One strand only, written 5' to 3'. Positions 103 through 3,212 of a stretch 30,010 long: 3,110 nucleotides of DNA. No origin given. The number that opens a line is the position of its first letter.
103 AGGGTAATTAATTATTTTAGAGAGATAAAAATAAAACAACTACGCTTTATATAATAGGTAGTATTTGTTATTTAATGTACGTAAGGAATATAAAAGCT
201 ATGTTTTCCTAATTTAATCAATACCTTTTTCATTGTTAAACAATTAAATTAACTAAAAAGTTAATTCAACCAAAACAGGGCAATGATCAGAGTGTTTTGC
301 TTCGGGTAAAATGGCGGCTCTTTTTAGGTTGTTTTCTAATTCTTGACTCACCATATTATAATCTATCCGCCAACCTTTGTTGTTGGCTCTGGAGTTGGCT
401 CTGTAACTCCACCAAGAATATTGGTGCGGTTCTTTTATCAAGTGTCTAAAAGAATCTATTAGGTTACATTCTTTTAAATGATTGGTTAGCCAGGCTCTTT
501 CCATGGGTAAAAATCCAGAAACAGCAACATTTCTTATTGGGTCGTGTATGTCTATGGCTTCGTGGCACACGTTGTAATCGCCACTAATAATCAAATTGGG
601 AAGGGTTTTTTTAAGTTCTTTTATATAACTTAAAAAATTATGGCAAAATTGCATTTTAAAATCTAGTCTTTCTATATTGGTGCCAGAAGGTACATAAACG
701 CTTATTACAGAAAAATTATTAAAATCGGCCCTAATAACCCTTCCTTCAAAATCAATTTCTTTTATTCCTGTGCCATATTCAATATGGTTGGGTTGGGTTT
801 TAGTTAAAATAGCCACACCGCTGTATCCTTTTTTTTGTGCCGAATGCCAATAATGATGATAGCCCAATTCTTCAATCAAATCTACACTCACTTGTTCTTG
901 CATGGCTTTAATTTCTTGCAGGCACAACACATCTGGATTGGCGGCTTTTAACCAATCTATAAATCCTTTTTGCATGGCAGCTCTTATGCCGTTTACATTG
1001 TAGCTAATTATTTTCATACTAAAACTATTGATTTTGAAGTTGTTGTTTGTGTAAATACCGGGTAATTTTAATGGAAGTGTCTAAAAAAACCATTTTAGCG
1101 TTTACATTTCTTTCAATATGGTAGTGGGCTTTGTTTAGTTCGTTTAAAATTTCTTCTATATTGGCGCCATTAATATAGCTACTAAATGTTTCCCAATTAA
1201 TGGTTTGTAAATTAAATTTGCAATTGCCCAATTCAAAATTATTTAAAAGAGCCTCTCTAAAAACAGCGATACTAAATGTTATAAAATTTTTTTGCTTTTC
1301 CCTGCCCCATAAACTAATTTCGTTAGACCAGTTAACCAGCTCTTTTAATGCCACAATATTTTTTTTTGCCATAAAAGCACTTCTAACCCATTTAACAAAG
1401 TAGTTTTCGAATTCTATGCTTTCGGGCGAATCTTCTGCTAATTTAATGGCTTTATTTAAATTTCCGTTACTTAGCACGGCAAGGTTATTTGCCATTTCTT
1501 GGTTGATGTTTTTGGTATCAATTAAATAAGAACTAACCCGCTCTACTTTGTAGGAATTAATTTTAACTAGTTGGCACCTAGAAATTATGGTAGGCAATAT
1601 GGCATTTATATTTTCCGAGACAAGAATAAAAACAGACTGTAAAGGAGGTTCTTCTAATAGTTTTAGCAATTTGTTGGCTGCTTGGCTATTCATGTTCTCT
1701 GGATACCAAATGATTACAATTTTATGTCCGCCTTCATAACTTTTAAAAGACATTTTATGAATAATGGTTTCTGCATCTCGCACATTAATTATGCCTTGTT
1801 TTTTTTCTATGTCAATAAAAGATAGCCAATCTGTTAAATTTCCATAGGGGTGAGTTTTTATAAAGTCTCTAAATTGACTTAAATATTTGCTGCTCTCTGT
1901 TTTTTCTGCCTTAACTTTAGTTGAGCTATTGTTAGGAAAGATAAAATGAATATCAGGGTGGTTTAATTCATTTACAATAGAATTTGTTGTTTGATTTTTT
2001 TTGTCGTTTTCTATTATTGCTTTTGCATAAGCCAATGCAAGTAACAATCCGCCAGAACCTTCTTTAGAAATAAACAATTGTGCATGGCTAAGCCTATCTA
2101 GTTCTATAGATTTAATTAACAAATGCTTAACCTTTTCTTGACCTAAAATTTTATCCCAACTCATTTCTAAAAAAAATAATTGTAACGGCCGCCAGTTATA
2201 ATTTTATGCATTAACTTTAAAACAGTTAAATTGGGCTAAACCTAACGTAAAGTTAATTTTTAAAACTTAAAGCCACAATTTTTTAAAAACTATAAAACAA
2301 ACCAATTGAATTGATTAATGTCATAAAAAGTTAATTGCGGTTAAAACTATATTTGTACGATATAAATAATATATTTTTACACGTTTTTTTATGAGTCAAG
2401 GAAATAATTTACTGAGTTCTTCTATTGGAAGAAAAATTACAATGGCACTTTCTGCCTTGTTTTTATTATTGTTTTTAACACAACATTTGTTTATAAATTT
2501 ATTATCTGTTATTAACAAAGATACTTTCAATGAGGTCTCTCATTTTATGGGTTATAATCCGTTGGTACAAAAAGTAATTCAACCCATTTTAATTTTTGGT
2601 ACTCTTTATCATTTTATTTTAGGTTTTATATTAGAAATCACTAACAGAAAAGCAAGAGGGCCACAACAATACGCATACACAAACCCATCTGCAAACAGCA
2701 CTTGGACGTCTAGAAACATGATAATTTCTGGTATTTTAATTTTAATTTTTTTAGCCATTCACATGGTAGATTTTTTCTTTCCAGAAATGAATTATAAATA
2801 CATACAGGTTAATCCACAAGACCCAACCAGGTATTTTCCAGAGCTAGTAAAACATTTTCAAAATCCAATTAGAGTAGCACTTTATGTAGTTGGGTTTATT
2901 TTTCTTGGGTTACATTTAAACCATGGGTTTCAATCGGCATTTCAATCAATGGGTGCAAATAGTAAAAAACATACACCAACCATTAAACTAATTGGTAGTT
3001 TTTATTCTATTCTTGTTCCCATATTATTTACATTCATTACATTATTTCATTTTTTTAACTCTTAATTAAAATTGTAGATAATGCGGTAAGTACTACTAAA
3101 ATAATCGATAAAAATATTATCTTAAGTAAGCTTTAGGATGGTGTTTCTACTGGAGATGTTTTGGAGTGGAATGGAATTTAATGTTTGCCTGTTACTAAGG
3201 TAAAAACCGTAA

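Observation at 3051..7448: att-like 20-bp direct repeat bounds a 4.4-kb island that splits the sdhCAB operon at the sdhC stop codon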

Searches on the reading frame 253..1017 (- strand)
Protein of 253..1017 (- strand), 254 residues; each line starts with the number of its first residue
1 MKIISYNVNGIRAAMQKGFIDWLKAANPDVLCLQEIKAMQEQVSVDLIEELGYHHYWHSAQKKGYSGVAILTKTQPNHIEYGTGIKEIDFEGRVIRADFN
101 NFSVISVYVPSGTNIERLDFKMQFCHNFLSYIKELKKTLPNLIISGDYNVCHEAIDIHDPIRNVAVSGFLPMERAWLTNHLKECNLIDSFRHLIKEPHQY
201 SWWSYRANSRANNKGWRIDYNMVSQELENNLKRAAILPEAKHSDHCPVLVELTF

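Call 32: search_protein_families(library=pfam, proteins=[window:253-1017:-], max_evalue=0.00001)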
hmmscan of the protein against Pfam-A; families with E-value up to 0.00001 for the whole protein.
window:253-1017:- (254 aa): 1 family
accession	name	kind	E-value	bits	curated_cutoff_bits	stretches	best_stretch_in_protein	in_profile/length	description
PF03372.29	Exo_endo_phos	-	5.3e-27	95.4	24.5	1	4-238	1-216/225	Endonuclease/Exonuclease/phosphatase family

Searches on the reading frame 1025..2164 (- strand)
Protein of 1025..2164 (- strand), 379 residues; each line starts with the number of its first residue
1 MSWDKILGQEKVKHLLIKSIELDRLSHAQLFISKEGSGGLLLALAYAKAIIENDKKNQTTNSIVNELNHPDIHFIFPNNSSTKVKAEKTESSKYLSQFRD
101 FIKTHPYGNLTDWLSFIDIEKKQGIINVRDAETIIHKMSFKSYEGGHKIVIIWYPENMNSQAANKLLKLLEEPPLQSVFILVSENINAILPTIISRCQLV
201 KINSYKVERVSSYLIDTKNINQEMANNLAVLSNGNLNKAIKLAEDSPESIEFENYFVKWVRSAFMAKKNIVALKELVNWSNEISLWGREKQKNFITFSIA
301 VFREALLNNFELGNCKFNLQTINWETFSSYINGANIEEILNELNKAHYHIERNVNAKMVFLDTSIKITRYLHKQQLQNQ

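Call 32: search_protein_families(library=pfam, proteins=[window:1025-2164:-], max_evalue=0.00001)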
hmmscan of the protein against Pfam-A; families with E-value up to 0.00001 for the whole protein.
window:1025-2164:- (379 aa): 1 family
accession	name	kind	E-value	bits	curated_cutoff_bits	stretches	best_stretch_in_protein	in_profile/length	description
PF13177.12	DNA_pol3_delta2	-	1.1e-36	126.7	27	1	8-204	1-159/161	DNA polymerase III, delta subunit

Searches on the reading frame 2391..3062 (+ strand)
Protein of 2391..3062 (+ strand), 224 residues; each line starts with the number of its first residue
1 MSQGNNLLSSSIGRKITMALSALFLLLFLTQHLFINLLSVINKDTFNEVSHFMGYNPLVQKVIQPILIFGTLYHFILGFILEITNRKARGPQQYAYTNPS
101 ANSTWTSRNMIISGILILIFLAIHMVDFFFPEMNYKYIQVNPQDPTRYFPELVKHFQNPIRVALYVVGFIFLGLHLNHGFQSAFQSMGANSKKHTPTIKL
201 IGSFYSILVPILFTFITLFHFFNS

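Call 7: search_protein_families(library=pfam, proteins=[window:2391-3062:+], max_evalue=0.01)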
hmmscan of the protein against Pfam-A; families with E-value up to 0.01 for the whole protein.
window:2391-3062:+ (224 aa): 2 families
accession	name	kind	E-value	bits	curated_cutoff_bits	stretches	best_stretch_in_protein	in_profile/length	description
PF01127.27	Sdh_cyt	-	3.9e-10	40.3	25.8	2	92-208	10-120/122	Succinate dehydrogenase/Fumarate reductase transmembrane subunit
PF07666.16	MpPF26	-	0.00063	20.2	37.2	1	67-128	15-74/75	M penetrans paralogue family 26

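Call 41: find_encoding_contigs(protein=window:2391-3062:+, flank=10000, max_places=10)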
Protein window:2391-3062:+ (224 aa): no gene with exactly this product is on record in the collection.

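Call 42: find_related_loci(query=window:2391-3062:+, collection=metagenome_contigs, flank=10000)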
Query window:2391-3062:+ (224 aa) in metagenome_contigs; peptide patterns used: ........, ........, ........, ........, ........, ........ (x = any residue, [..] = any of these).
173 stretches matched a pattern; 39 encode a relative of the query (tblastn E <= 1e-3); 39 distinct loci.
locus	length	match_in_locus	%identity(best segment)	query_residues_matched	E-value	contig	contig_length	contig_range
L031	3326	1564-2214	62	7-224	1e-90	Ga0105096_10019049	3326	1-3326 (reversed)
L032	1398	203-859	63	1-220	8e-96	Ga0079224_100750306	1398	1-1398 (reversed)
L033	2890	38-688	64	7-224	5e-91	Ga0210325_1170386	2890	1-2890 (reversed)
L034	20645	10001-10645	60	6-221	1e-85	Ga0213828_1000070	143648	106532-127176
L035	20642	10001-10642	62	7-221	9e-86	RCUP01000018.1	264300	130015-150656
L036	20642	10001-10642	62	7-221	9e-86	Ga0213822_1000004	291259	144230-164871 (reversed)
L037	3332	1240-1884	60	8-224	6e-86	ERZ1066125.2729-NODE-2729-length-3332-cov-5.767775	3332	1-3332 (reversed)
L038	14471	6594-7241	56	6-221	1e-82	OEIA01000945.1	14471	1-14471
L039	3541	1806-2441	62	5-218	2e-83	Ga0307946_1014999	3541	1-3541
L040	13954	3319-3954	62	5-218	5e-83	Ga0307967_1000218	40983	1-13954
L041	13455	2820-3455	62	5-218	5e-83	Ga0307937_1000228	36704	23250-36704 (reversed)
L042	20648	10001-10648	55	6-221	4e-82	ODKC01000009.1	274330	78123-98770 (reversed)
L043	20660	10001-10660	56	1-223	3e-82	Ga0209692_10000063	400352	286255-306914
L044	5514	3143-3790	56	6-221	1e-81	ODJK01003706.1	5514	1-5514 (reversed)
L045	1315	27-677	59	5-223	2e-87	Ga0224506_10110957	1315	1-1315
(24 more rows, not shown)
